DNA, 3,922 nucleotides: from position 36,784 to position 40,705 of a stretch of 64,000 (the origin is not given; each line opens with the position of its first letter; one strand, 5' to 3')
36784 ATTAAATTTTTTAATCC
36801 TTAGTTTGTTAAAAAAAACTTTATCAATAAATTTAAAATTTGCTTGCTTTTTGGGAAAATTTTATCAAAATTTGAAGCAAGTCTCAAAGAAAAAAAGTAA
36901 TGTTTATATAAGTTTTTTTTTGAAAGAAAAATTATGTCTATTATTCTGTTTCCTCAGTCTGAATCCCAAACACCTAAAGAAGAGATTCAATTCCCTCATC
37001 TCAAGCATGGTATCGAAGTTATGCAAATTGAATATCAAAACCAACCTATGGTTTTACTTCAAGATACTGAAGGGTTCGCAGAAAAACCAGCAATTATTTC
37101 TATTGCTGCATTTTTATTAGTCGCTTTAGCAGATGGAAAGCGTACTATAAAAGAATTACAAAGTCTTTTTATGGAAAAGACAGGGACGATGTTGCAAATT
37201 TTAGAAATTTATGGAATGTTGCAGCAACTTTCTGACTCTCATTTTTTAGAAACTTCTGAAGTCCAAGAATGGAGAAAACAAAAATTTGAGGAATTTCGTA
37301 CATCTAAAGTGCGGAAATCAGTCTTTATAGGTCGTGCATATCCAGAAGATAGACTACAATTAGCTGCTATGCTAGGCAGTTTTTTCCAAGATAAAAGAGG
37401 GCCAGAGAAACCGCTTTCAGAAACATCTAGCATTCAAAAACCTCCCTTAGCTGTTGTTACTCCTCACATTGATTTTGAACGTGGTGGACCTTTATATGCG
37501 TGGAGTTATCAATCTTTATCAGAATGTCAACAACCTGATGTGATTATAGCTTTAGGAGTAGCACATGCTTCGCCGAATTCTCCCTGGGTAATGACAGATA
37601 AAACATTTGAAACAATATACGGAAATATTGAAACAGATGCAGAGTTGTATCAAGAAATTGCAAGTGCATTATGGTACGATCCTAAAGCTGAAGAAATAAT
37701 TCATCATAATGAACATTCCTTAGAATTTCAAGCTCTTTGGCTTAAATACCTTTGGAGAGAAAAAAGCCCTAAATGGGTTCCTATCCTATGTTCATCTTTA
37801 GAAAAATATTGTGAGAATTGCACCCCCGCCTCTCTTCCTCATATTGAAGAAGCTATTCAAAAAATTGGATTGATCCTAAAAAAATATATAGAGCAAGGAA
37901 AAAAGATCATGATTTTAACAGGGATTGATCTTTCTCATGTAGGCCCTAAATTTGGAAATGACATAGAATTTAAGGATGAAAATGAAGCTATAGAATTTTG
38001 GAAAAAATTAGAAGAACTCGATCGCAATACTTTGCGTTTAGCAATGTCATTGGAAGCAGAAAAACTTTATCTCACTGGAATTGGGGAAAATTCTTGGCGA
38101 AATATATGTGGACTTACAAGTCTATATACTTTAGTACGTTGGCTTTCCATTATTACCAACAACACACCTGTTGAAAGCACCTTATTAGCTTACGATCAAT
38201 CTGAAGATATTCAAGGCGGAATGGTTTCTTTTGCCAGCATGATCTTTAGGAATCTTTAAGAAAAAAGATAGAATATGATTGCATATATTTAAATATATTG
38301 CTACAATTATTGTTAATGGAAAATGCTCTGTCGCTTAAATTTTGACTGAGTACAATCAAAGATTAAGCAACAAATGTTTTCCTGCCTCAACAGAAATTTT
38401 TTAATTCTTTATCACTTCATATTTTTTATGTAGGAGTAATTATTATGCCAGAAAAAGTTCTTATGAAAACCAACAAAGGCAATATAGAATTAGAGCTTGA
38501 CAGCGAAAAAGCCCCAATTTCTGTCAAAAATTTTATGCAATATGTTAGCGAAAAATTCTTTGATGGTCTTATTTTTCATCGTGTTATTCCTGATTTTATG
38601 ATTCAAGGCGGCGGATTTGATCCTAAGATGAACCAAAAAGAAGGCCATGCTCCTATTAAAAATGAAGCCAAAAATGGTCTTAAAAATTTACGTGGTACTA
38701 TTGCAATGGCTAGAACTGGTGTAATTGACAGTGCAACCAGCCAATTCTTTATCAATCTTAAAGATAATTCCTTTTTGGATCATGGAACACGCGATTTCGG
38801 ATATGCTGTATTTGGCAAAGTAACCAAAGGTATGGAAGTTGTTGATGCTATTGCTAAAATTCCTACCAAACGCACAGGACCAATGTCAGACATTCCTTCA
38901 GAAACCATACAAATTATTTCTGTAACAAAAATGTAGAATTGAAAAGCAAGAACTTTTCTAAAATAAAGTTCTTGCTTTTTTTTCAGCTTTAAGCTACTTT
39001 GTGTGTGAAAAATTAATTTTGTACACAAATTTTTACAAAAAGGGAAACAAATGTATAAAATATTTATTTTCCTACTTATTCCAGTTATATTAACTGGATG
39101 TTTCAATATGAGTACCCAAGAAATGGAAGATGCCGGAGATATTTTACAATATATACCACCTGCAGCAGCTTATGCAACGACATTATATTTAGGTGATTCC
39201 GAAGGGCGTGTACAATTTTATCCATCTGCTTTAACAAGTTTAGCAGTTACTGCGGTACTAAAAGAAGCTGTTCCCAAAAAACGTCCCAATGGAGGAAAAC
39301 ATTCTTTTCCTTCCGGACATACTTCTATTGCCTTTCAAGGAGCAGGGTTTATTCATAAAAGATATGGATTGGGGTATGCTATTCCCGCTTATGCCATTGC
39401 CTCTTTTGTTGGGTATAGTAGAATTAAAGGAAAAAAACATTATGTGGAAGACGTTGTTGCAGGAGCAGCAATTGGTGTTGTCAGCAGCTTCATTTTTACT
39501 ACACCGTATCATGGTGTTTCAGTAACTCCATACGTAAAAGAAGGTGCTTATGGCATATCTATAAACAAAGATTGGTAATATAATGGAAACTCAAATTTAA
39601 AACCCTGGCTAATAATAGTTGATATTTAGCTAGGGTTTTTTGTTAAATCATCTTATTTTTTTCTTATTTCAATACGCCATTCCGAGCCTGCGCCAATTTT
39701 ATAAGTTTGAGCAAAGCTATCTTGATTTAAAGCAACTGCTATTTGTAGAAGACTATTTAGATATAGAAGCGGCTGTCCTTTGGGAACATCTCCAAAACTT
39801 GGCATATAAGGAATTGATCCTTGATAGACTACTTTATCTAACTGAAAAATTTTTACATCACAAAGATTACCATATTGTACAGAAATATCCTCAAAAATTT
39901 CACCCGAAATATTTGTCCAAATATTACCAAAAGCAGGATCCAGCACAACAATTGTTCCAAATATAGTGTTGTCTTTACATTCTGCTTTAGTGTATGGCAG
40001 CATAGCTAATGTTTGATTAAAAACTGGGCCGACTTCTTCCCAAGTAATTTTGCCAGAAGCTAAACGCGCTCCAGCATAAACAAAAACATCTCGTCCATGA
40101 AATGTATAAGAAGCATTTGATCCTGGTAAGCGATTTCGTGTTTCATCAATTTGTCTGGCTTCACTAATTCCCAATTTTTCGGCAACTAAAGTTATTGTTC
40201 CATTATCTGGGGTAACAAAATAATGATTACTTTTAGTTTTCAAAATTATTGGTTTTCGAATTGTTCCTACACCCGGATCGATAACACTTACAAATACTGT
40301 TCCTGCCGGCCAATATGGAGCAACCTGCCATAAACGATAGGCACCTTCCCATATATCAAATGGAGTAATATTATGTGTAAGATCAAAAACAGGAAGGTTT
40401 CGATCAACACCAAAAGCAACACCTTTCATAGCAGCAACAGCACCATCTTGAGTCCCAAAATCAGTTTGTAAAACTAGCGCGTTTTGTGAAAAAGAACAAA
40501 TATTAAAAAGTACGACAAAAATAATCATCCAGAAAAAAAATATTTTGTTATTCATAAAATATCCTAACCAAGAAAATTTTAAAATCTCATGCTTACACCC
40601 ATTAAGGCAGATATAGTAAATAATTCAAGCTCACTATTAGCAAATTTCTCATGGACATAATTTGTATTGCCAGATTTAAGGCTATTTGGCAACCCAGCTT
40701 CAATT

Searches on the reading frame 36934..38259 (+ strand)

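Call 18: search_protein_families(library=pfam, proteins=[window:36934-38259:+], max_evalue=0.0001)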
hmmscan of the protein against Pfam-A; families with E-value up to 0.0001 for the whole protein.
window:36934-38259:+ (441 aa): 1 family
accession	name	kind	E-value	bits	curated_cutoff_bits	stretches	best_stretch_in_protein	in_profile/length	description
PF01875.22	Memo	-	6.7e-35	121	27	1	133-436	6-268/269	Memo-like protein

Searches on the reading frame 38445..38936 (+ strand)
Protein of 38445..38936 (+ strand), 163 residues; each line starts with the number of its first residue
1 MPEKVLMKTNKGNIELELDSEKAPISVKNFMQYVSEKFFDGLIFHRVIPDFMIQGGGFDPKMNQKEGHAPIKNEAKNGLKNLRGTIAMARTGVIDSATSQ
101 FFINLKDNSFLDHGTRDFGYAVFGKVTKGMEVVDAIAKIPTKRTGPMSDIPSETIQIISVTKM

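Call 18: search_protein_families(library=pfam, proteins=[window:38445-38936:+], max_evalue=0.0001)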
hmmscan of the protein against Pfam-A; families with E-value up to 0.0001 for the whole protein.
window:38445-38936:+ (163 aa): 1 family
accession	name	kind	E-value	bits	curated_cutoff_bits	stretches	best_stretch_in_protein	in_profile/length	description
PF00160.26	Pro_isomerase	-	5e-49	167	21.7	1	5-161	2-158/159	Cyclophilin type peptidyl-prolyl cis-trans isomerase/CLD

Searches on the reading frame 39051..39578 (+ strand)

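Call 18: search_protein_families(library=pfam, proteins=[window:39051-39578:+], max_evalue=0.0001)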
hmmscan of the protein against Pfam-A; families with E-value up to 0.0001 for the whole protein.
window:39051-39578:+ (175 aa): 1 family
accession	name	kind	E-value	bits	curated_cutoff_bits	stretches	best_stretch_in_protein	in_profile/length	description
PF01569.27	PAP2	-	1.7e-12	47.7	27.2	1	72-150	47-122/130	PAP2 superfamily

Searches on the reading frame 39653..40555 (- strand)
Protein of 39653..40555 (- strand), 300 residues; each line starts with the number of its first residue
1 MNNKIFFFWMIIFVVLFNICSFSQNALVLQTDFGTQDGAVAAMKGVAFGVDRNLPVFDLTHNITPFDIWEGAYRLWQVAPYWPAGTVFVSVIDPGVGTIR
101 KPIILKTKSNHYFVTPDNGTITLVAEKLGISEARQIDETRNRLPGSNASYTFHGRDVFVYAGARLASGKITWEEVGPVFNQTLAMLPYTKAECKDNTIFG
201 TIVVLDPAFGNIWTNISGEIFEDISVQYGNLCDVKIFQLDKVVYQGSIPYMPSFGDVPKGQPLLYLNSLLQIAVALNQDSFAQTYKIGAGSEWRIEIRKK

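Call 18: search_protein_families(library=pfam, proteins=[window:39653-40555:-], max_evalue=0.0001)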
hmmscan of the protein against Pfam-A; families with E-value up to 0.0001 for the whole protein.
window:39653-40555:- (300 aa): 2 families
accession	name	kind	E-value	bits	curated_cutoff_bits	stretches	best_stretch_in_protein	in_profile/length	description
PF01887.21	SAM_HAT_N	-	7.9e-53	178.6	26.3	1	27-176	1-145/145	SAM hydroxide adenosyltransferase N-terminal domain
PF20257.3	SAM_HAT_C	-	1.7e-19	70.3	25.5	1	200-294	1-84/84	SAM hydroxide adenosyltransferase C-terminal domain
